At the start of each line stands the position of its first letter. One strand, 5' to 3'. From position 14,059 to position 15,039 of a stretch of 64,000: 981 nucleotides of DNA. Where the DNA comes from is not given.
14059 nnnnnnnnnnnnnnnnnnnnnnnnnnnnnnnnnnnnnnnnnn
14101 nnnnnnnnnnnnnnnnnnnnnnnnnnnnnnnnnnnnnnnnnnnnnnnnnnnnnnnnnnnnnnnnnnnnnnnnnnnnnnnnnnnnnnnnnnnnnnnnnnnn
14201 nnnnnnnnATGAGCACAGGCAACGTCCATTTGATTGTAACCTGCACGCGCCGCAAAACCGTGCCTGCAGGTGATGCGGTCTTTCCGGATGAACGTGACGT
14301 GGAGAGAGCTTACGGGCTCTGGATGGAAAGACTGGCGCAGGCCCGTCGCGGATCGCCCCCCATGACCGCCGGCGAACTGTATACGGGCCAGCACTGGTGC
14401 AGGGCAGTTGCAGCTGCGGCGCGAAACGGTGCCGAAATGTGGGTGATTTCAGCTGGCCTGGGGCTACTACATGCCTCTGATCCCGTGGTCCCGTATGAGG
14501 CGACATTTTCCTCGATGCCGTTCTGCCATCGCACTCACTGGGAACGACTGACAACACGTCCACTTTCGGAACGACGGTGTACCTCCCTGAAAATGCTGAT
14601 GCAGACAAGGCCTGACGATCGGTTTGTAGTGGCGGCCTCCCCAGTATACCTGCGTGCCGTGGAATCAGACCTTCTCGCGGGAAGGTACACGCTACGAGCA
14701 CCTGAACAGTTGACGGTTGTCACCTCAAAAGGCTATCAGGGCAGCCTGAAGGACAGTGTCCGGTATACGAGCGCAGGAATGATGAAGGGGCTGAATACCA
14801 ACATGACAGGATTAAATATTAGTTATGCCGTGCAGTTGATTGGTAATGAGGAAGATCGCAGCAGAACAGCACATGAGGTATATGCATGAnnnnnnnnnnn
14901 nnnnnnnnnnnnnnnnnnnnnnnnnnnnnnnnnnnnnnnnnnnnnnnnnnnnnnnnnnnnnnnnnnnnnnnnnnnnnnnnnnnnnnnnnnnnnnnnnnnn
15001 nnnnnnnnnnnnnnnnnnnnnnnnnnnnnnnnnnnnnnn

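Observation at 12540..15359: GC-rich, translationally coupled four-gene operon ending in a secreted SNase-like nuclease: candidate undescribed system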

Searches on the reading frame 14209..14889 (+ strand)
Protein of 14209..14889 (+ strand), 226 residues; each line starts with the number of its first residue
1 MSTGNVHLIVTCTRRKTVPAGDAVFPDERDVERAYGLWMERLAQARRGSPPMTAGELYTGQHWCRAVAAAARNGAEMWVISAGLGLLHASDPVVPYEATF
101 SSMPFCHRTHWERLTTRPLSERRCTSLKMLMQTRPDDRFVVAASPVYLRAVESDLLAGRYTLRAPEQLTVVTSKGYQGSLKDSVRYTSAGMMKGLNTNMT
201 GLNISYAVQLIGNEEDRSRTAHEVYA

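Call 3: search_protein_families(library=pfam, proteins=[window:14209-14889:+], max_evalue=1)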
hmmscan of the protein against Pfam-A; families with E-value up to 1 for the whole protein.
window:14209-14889:+ (226 aa): 1 family
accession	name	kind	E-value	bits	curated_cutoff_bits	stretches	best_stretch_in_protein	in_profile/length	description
PF21818.3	DUF6884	-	4.5e-11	43.5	30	1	50-161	13-116/135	Family of unknown function (DUF6884)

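Call 4: search_protein_families(library=padloc, proteins=[window:14209-14889:+], max_evalue=1)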
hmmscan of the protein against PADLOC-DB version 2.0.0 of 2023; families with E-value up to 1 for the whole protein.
window:14209-14889:+ (226 aa): 8 families
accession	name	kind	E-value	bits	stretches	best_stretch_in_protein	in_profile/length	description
PDLC02818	DpdC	-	2.5e-43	146.5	1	5-214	3-234/319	DpdC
PDLC02817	DpdC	-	9.7e-22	75.6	1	6-220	4-220/299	DpdC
PDLC02820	DpdC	-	2.6e-17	61.3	1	5-134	3-152/165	DpdC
PDLC02815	DpdC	-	9.9e-17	59.3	1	5-157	6-165/312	DpdC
PDLC02813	DpdC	-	2.1e-13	48.3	1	5-173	3-173/310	DpdC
PDLC02816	DpdC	-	1.6e-10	38.8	1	35-174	38-181/313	DpdC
PDLC04712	PDC-M57A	-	8e-08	30.7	1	50-155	16-113/138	-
PDLC02821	DpdC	-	2.9e-07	28.5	1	131-210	1-81/170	DpdC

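Call 7: search_protein_families(library=ncbifam, proteins=[window:14209-14889:+], max_evalue=1)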
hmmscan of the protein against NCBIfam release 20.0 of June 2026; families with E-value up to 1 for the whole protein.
window:14209-14889:+ (226 aa): 0 families

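Call 11: search_dna_similar(query=window:14209-14886:+, collection=plasmids, mode=protein, max_rows=40, rows=spread)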
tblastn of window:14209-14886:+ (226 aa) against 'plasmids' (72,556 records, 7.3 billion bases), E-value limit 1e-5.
Records with a match: 2936; places in all: 3009; records where one place covers at least 80% of the query: 2858.
Best place of each record, by identity: >=99% 4; 95-99% 16; 90-95% 4; 80-90% 19; 60-80% 44; <60% 2849.
By first word of the organism name: Klebsiella 1353; Escherichia 521; Enterobacter 455; Salmonella 346; Citrobacter 119; Serratia 38; Raoultella 26; Leclercia 24; Providencia 9; Cronobacter 7; and 15 more.
By predicted mobility (MOB-suite, as given by PLSDB): conjugative 2506; non-mobilizable 347; mobilizable 83.
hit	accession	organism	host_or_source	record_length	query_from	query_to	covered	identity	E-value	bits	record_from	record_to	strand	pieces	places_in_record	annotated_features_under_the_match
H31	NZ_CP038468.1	Citrobacter tructae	Rainbow trout,Whole genome ...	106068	1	226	100%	100.0%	1e-146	458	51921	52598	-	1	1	DUF6884 domain-containing protein | hypothetical protein (x2)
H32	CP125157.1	Klebsiella pneumoniae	-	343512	6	211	91%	51.9%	2e-41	194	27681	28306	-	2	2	hypothetical protein (x2)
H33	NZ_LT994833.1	Klebsiella pneumoniae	Homo sapiens,rectum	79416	6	211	91%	51.2%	3e-52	187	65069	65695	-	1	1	hypothetical protein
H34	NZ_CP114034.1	Enterobacter hormaechei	cell culture,soil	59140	6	211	91%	51.2%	3e-52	187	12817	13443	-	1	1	hypothetical protein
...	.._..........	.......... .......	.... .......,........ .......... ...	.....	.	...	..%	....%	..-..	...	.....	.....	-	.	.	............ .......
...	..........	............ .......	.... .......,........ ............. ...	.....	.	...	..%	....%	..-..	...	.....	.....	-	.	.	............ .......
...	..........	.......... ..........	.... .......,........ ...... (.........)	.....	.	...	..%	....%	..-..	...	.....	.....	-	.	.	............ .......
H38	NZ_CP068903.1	Klebsiella pneumoniae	Homo sapiens,Plasmid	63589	6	211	91%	51.2%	4e-52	187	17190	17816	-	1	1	hypothetical protein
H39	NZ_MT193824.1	Escherichia coli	-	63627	6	211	91%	51.2%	4e-52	187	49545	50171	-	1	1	hypothetical protein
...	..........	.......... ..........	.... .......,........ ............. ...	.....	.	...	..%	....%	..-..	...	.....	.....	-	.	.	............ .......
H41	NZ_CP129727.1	Klebsiella pneumoniae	Homo sapiens,whole organism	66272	6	211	91%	51.2%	4e-52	187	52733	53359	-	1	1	hypothetical protein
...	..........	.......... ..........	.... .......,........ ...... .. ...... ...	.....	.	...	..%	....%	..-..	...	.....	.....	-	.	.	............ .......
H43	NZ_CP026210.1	Citrobacter sp. CFNIH10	-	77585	6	211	91%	51.2%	5e-52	187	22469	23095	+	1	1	hypothetical protein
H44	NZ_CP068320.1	Klebsiella pneumoniae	Homo sapiens,Plasmid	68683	6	211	91%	50.7%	2e-51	185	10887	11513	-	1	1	hypothetical protein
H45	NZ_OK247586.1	Enterobacter cloacae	-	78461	6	211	91%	50.7%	8e-51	183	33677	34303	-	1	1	hypothetical protein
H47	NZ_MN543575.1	Klebsiella pneumoniae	-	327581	1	211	93%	43.8%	2e-39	151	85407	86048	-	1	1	tgtA5 cluster protein 2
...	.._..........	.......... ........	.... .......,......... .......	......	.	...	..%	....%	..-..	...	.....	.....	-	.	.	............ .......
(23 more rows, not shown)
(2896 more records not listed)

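Call 13: get_annotated_region(hit=H38, flank=5000)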
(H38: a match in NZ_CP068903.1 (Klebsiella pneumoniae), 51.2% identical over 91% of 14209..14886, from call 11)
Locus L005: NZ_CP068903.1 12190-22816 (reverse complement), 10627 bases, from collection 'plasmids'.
description: Klebsiella pneumoniae strain RIVM_C019536 plasmid pRIVM_C019536_3, complete sequence
organism: Klebsiella pneumoniae (NCBI taxid 573)
taxonomy: Bacteria; Pseudomonadota; Gammaproteobacteria; Enterobacterales; Enterobacteriaceae; Klebsiella; Klebsiella pneumoniae
host: -; source: Homo sapiens,Plasmid; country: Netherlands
typing (MOB-suite, as given by PLSDB): conjugative; replicon IncL/M; relaxase MOBP; mating-pair formation MPF_I
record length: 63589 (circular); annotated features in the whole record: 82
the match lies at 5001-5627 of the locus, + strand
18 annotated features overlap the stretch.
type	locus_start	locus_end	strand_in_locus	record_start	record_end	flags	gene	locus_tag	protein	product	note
CDS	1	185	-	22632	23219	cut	-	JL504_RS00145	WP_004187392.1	restriction endonuclease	-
CDS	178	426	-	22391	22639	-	-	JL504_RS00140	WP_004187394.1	helix-turn-helix transcriptional regulator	-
CDS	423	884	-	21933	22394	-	-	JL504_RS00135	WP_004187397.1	hypothetical protein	-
CDS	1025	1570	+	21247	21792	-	-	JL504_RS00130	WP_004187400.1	hypothetical protein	-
CDS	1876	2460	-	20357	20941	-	-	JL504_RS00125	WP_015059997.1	hypothetical protein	-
CDS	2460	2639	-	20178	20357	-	-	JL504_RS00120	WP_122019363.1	hypothetical protein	-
CDS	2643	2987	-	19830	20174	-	-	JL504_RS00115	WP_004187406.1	hypothetical protein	-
CDS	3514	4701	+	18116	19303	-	-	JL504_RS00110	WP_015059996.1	type II toxin-antitoxin system RelB/DinJ family antitoxin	-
CDS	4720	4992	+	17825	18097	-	-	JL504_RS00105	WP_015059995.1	helix-turn-helix transcriptional regulator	-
CDS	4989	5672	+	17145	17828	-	-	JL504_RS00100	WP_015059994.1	hypothetical protein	-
CDS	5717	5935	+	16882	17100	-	-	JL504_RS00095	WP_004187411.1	hypothetical protein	-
CDS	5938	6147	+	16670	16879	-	-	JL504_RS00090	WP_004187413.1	hypothetical protein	-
CDS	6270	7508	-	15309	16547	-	umuC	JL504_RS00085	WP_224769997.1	translesion error-prone DNA polymerase V subunit UmuC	GO:0006281 - DNA repair [Evidence IEA]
CDS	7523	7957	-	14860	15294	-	umuD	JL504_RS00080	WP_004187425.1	translesion error-prone DNA polymerase V autoproteolytic subunit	-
CDS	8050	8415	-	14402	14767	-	pemK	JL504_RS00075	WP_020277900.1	type II toxin-antitoxin system toxin endoribonuclease PemK-mt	-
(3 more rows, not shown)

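Call 14: get_annotated_region(hit=H47, flank=6000)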
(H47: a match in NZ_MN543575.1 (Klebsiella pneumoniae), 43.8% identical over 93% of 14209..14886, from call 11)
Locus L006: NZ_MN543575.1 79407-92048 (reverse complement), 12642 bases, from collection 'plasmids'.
description: Klebsiella pneumoniae strain GH44TC plasmid pGH44TC_fusion, complete sequence
organism: Klebsiella pneumoniae (NCBI taxid 573)
taxonomy: Bacteria; Pseudomonadota; Gammaproteobacteria; Enterobacterales; Enterobacteriaceae; Klebsiella; Klebsiella pneumoniae
host: -; source: -; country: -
typing (MOB-suite, as given by PLSDB): conjugative; replicon IncFIB,IncR; relaxase MOBH; mating-pair formation MPF_F
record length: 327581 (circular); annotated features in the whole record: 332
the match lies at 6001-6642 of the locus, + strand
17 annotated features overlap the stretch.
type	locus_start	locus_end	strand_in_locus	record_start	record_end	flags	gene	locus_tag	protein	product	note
CDS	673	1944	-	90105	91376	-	-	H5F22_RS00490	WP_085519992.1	DUF1173 family protein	-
CDS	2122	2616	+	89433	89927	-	-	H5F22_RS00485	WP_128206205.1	thermonuclease family protein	-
CDS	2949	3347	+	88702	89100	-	-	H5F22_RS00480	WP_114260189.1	H-NS family nucleoid-associated regulatory protein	GO:0006355 - regulation of DNA-templated transcription [Evidence IEA]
CDS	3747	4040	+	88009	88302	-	-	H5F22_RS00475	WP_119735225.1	hypothetical protein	-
CDS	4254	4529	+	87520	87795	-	-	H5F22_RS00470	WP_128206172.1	hypothetical protein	-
CDS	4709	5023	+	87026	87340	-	-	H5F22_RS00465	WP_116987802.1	hypothetical protein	-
CDS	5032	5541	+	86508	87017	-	-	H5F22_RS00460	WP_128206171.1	hypothetical protein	-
CDS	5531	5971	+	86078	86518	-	-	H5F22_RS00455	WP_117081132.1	hypothetical protein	-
CDS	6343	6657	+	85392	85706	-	-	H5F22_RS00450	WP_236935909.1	tgtA5 cluster protein 2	-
CDS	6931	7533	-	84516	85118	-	-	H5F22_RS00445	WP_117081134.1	HAD domain-containing protein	-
CDS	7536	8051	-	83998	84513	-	-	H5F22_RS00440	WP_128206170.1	hypothetical protein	-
CDS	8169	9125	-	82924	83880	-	-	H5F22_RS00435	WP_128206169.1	hypothetical protein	-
CDS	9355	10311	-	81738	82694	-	-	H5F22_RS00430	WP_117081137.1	DsbA family protein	-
CDS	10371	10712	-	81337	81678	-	-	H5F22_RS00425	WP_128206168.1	hypothetical protein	-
CDS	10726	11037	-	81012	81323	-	-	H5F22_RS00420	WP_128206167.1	hypothetical protein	-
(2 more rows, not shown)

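Call 15: get_annotated_region(hit=H61, flank=5000)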
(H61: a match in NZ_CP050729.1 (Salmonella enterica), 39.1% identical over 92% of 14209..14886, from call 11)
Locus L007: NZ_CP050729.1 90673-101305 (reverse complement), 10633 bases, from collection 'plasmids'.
description: Salmonella enterica subsp. enterica serovar Typhimurium strain ST106 plasmid pST106-1, complete sequence
organism: Salmonella enterica (NCBI taxid 90371)
taxonomy: Bacteria; Pseudomonadota; Gammaproteobacteria; Enterobacterales; Enterobacteriaceae; Salmonella; Salmonella enterica
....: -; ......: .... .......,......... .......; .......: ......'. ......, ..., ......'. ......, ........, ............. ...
typing (MOB-suite, as given by PLSDB): conjugative; replicon IncHI2A,rep_cluster_1088; relaxase MOBH; mating-pair formation MPF_F
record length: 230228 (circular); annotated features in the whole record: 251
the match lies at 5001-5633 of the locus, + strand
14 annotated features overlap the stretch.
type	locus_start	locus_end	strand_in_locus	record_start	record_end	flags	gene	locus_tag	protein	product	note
CDS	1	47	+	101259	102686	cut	-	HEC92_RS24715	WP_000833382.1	DNA cytosine methyltransferase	-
CDS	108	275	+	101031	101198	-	-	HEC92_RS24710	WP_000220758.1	hypothetical protein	-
CDS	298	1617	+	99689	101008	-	-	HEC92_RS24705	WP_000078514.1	DUF1173 family protein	-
CDS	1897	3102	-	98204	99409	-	-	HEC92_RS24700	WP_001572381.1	hypothetical protein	-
CDS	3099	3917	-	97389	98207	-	-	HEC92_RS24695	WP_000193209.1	DUF4942 domain-containing protein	-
CDS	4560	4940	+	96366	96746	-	-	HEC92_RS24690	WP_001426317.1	hypothetical protein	-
CDS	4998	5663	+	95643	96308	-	-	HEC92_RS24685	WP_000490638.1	hypothetical protein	-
CDS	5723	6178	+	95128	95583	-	-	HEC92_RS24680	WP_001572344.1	hypothetical protein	-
CDS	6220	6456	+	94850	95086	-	-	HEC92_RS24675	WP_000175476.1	hypothetical protein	-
CDS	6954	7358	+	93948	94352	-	-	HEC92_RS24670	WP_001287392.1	H-NS family nucleoid-associated regulatory protein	GO:0006355 - regulation of DNA-templated transcription [Evidence IEA]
CDS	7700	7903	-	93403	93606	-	-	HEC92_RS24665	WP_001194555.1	hypothetical protein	-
CDS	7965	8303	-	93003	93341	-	-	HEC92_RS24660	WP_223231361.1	HNH endonuclease signature motif containing protein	-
CDS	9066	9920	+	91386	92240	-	-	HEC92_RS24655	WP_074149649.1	hypothetical protein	-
CDS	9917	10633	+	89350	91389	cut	-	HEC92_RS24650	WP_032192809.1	ATP-dependent helicase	-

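Call 42: search_solved_structures(query=window:14209-14886:+, max_evalue=1, show_alignments=2)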
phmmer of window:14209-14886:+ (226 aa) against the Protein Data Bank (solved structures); distinct sequences matched with E-value up to 1: 1.
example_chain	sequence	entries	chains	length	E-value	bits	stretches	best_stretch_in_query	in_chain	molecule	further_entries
3qyq_A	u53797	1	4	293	1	12.1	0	52-90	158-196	Deoxyribose-phosphate aldolase, putative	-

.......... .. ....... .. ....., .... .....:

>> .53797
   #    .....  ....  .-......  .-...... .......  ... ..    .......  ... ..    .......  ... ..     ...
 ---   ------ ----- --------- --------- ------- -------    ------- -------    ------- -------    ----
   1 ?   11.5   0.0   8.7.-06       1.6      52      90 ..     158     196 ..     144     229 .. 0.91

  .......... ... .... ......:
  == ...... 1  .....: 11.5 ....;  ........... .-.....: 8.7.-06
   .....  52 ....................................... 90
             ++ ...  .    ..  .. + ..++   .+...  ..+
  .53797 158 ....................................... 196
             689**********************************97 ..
